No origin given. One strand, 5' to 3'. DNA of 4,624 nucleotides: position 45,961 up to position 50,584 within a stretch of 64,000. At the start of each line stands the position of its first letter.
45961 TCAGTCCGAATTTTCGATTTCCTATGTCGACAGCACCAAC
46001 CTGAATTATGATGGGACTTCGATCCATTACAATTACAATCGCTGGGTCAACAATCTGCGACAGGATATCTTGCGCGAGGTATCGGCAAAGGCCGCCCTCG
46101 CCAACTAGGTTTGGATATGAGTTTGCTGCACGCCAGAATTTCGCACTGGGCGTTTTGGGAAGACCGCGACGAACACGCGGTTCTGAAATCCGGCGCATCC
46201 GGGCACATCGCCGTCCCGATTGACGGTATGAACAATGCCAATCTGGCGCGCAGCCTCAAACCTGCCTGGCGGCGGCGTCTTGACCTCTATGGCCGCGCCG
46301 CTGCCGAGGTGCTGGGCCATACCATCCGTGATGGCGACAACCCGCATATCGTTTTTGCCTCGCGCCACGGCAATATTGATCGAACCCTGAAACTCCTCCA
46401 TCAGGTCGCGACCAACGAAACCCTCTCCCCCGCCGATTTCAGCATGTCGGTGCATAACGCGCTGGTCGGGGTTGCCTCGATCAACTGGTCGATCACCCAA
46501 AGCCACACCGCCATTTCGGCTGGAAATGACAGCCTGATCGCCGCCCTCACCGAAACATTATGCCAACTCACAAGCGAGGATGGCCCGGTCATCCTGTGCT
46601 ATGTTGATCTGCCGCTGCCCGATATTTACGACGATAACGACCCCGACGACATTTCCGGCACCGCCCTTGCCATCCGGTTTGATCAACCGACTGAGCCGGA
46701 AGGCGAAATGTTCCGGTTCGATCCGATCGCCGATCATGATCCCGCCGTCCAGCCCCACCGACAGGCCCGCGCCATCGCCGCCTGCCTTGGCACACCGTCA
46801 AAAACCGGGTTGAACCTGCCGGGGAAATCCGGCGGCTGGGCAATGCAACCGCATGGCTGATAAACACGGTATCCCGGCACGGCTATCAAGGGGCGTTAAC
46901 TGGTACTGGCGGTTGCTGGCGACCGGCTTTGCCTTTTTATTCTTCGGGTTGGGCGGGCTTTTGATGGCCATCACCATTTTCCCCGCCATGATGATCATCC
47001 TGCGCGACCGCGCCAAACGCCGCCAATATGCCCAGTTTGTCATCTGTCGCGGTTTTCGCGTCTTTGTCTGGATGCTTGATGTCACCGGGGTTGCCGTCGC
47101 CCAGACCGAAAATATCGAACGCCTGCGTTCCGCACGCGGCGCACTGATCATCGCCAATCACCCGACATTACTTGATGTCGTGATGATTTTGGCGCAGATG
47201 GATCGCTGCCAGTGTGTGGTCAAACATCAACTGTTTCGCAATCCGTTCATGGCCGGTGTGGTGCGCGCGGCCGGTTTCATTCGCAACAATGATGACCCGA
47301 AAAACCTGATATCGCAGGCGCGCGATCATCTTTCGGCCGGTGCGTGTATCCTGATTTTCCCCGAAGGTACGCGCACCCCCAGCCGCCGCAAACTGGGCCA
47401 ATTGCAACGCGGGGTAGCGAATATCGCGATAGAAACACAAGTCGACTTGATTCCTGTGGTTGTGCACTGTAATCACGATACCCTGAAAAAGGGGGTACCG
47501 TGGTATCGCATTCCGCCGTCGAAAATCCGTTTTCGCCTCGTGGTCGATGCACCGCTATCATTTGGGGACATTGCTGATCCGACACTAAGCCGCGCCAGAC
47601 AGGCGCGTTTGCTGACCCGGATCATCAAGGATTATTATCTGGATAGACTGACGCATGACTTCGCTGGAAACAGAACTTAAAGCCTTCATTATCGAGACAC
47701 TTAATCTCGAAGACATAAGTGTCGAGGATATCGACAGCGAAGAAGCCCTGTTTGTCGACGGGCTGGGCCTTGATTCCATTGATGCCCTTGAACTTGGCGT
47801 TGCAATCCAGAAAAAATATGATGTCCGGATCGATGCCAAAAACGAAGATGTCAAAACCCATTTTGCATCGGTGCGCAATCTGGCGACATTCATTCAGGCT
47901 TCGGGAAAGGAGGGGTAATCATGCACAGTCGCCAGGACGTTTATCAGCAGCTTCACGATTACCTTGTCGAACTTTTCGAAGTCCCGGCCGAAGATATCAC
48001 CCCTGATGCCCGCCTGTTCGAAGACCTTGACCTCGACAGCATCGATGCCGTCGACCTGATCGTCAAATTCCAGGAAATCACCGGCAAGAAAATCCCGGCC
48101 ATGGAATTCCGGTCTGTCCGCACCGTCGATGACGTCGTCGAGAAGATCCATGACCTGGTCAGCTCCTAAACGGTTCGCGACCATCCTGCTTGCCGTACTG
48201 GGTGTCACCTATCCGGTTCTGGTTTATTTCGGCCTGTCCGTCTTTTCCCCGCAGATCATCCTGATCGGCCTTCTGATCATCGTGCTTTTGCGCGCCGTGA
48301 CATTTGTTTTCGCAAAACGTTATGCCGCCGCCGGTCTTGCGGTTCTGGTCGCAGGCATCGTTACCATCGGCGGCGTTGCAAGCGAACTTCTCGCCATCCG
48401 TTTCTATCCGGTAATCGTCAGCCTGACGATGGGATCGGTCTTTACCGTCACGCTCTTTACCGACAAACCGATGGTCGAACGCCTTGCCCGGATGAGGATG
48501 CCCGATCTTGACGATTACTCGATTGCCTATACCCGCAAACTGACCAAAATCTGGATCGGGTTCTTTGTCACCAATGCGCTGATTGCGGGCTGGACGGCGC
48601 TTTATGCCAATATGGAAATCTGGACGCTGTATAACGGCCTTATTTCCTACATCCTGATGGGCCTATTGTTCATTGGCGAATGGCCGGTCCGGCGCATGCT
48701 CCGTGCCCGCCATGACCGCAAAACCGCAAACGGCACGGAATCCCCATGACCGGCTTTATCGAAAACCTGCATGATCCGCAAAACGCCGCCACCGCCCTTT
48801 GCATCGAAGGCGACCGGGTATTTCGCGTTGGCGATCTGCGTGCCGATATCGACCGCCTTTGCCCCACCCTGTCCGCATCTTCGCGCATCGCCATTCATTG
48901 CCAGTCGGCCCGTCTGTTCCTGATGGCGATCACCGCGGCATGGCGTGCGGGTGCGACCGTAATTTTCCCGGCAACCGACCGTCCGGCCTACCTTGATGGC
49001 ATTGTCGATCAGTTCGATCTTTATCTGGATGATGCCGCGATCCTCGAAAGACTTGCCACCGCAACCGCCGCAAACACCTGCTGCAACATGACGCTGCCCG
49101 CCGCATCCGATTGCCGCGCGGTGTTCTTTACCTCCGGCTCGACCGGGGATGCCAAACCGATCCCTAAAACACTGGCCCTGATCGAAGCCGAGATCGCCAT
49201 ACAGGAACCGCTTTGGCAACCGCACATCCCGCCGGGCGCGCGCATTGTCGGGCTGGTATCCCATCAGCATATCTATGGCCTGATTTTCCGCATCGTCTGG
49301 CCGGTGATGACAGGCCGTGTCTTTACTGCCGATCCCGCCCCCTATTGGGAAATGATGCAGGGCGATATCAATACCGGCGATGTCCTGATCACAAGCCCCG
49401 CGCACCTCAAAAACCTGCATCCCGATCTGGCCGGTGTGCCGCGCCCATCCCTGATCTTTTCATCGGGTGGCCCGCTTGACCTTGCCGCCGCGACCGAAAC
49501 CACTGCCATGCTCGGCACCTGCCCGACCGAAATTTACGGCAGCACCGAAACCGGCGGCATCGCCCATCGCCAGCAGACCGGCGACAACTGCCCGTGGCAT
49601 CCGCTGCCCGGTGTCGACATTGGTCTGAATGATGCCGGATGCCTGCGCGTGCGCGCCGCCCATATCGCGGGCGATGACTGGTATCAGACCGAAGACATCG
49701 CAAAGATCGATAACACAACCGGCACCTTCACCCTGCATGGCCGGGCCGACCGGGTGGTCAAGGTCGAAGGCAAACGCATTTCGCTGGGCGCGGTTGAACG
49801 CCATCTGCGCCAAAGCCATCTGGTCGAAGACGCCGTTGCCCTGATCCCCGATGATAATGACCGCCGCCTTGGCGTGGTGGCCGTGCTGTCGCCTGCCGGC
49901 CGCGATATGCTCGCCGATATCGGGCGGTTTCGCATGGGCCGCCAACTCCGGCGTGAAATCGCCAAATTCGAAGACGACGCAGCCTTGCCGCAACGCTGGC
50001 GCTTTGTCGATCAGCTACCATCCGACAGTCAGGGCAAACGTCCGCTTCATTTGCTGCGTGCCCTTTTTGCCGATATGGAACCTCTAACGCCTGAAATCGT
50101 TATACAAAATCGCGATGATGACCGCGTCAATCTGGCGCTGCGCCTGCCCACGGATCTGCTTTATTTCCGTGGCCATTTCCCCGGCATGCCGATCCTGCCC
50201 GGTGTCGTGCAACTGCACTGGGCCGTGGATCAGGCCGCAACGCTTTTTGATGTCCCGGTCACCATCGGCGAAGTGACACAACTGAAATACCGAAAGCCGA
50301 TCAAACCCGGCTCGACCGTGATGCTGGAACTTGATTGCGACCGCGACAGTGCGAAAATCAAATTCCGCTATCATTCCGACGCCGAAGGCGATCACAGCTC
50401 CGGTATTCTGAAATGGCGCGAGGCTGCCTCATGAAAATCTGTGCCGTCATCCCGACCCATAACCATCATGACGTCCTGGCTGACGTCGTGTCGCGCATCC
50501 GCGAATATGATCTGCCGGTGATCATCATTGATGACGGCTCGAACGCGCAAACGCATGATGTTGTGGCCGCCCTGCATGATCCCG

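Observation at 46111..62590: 18-gene aryl-polyene (APE)-type operon with TAL/HAL-like MIO lyase and a WxWxIP halogenase: predicted halogenated aryl-polyene lipid (xanthomonadin/flexirubin-like)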

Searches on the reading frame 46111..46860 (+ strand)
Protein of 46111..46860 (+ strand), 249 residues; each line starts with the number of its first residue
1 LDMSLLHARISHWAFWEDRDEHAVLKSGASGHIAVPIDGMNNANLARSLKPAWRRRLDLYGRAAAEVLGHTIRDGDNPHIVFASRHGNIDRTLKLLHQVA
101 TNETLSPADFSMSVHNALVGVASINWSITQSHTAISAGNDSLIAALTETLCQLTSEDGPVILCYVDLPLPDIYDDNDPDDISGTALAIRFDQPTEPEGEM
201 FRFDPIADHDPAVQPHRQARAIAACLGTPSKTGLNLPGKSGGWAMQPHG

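Call 3: search_protein_families(library=pfam, proteins=[window:46111-46860:+])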
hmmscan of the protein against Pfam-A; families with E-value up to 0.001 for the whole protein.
window:46111-46860:+ (249 aa): 1 family
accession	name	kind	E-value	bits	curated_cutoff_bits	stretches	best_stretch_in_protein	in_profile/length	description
PF13723.12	Ketoacyl-synt_2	-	3.5e-40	138.4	25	1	47-192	20-165/223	Beta-ketoacyl synthase, N-terminal domain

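Call 6: search_protein_families(library=ncbifam, proteins=[window:46111-46860:+])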
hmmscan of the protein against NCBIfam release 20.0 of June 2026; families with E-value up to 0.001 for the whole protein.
window:46111-46860:+ (249 aa): 0 families

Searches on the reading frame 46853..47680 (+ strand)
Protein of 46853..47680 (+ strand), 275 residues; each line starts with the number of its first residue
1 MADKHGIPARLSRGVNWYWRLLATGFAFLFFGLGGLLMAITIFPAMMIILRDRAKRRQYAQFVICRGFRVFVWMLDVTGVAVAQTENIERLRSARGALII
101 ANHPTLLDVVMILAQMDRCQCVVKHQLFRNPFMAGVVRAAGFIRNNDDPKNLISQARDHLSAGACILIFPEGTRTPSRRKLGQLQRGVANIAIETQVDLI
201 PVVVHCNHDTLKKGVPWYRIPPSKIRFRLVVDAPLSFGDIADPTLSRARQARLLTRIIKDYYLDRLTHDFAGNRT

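Call 3: search_protein_families(library=pfam, proteins=[window:46853-47680:+])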
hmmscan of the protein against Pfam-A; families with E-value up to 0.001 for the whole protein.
window:46853-47680:+ (275 aa): 1 family
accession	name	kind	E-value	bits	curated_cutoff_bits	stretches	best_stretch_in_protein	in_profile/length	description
PF01553.26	Acyltransferase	-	3e-21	76.1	23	1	85-204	4-131/132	Acyltransferase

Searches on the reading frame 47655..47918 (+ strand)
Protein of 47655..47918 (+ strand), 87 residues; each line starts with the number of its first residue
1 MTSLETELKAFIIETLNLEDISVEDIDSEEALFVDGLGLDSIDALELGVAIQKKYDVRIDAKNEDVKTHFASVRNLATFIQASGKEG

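Call 3: search_protein_families(library=pfam, proteins=[window:47655-47918:+])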
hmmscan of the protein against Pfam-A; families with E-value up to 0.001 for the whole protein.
window:47655-47918:+ (87 aa): 1 family
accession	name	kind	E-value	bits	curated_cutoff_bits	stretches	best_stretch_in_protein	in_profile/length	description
PF00550.31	PP-binding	-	2.1e-08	34.7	20.8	1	13-80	8-67/67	Phosphopantetheine attachment site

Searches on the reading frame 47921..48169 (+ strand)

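Call 3: search_protein_families(library=pfam, proteins=[window:47921-48169:+])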
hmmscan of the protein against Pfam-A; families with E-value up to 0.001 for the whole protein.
window:47921-48169:+ (82 aa): 1 family
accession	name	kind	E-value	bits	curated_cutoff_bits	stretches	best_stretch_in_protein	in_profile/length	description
PF00550.31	PP-binding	-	6.9e-13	49.1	20.8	1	9-74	1-65/67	Phosphopantetheine attachment site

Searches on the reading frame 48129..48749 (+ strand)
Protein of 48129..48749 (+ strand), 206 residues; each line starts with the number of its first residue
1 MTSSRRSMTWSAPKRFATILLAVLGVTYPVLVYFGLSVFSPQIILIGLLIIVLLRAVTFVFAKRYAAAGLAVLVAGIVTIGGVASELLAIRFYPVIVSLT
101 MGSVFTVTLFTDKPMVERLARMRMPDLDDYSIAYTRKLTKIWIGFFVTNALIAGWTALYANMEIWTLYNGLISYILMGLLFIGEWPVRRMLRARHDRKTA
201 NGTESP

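Call 3: search_protein_families(library=pfam, proteins=[window:48129-48749:+])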
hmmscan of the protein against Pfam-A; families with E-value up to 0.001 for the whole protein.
window:48129-48749:+ (206 aa): 0 families

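Call 6: search_protein_families(library=ncbifam, proteins=[window:48129-48749:+])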
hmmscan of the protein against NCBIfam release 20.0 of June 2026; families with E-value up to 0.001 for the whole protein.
window:48129-48749:+ (206 aa): 0 families

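Call 51: search_protein_families(library=pfam, proteins=[window:48129-48749:+], max_evalue=1)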
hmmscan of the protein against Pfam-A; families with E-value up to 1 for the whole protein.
window:48129-48749:+ (206 aa): 1 family
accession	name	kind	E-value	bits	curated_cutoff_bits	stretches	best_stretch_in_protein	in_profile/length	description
PF04279.20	IspA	-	0.0011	19.7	28.7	1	29-177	9-158/176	Intracellular septation protein A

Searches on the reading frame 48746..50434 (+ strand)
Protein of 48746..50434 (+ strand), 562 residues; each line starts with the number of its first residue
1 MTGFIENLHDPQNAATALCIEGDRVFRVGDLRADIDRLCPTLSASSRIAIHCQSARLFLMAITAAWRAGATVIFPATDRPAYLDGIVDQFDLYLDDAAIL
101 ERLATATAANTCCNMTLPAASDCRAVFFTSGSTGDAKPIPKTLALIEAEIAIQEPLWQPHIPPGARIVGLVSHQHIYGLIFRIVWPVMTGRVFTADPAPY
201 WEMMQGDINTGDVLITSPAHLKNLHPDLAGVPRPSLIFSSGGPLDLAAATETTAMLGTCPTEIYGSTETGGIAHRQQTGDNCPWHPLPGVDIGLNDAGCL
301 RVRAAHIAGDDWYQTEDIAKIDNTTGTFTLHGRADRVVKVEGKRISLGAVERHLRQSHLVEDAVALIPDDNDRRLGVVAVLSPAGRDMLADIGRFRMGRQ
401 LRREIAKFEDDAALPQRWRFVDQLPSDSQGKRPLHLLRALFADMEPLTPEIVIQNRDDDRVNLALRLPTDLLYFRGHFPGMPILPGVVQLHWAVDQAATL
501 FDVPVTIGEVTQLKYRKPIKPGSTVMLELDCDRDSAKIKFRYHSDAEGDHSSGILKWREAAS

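Call 3: search_protein_families(library=pfam, proteins=[window:48746-50434:+])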
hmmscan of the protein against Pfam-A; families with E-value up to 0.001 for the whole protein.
window:48746-50434:+ (562 aa): 3 families
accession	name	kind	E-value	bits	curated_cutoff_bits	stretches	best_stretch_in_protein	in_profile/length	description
PF00501.34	AMP-binding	-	3.2e-12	46.4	29.9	1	116-292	157-353/384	AMP-binding enzyme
PF22818.2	ApeI-like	-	4.9e-12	46.6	28.5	1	455-545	10-100/119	ApeI dehydratase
PF07977.19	FabA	-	1.7e-06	28.1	23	1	470-533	36-112/138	FabA-like domain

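Call 6: search_protein_families(library=ncbifam, proteins=[window:48746-50434:+])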
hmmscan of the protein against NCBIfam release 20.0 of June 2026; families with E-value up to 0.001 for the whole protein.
window:48746-50434:+ (562 aa): 45 families (the best 25 are shown)
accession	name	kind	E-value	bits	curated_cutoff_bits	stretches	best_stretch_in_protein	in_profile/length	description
TIGR02372.1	4_coum_CoA_lig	equivalog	1.2e-29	103.2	334.7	1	121-431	95-384/386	4-coumarate--CoA ligase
TIGR01733.1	AA-adenyl-dom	subfamily_domain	4.5e-15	55.4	317.4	1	309-365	354-409/409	amino acid adenylation domain-containing protein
NF004837.0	PRK06187.1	subfamily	4.7e-14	51.5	476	1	308-443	397-524/531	long-chain-fatty-acid--CoA ligase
NF005858.0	PRK07787.1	subfamily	5.3e-14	51.5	575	2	11-295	13-308/471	acyl-CoA synthetase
NF003417.0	PRK04813.1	subfamily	6.5e-13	48.1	476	1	308-431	374-493/505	D-alanine--poly(phosphoribitol) ligase subunit DltA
TIGR01734.1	D-ala-DACP-lig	equivalog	6.4e-12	44.8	559.85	1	310-431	374-492/504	D-alanine--poly(phosphoribitol) ligase subunit DltA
NF005660.0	PRK07445.1-2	equivalog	4.6e-11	42.2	525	1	170-440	116-389/397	O-succinylbenzoic acid--CoA ligase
NF005877.1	PRK07824.1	equivalog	6.3e-11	41.9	345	1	305-433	235-354/362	o-succinylbenzoate--CoA ligase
NF006386.0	PRK08633.1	equivalog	7.5e-10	37.2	1221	1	306-440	1014-1140/1147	acyl-[ACP]--phospholipid O-acyltransferase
NF001208.0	PRK00174.1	subfamily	8.4e-10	37.6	657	1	308-444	492-623/649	acetate--CoA ligase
TIGR02188.1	Ac_CoA_lig_AcsA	equivalog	2.4e-09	36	724.95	1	308-443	476-607/629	acetate--CoA ligase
NF004511.1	PRK05852.1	equivalog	5.2e-09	35.3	650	1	308-430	379-493/505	FadD7 family fatty acid--CoA ligase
TIGR01923.1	menE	equivalog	9e-09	34.7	330.15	1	311-431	326-436/442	o-succinylbenzoate--CoA ligase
NF005702.0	PRK07514.1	subfamily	2e-08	33.1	558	1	305-443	372-502/506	malonyl-CoA synthase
TIGR03098.1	ligase_PEP_1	hypoth_equivalog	3.5e-08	32.4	592.35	1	317-431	402-508/517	acyl-CoA ligase (AMP-forming), exosortase A system-associated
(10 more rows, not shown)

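Call 55: search_protein_families(library=ncbifam, proteins=[window:48746-50434:+], max_evalue=1e-10)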
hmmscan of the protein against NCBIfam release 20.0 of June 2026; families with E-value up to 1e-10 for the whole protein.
window:48746-50434:+ (562 aa): 8 families
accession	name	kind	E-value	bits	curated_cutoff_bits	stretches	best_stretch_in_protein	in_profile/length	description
TIGR02372.1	4_coum_CoA_lig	equivalog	1.2e-29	103.2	334.7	1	121-431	95-384/386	4-coumarate--CoA ligase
TIGR01733.1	AA-adenyl-dom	subfamily_domain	4.5e-15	55.4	317.4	0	309-365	354-409/409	amino acid adenylation domain-containing protein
NF004837.0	PRK06187.1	subfamily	4.7e-14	51.5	476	1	308-443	397-524/531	long-chain-fatty-acid--CoA ligase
NF005858.0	PRK07787.1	subfamily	5.3e-14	51.5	575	0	11-295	13-308/471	acyl-CoA synthetase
NF003417.0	PRK04813.1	subfamily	6.5e-13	48.1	476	1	308-431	374-493/505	D-alanine--poly(phosphoribitol) ligase subunit DltA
TIGR01734.1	D-ala-DACP-lig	equivalog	6.4e-12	44.8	559.85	1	310-431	374-492/504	D-alanine--poly(phosphoribitol) ligase subunit DltA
NF005660.0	PRK07445.1-2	equivalog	4.6e-11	42.2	525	1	170-440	116-389/397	O-succinylbenzoic acid--CoA ligase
NF005877.1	PRK07824.1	equivalog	6.3e-11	41.9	345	0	305-433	235-354/362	o-succinylbenzoate--CoA ligase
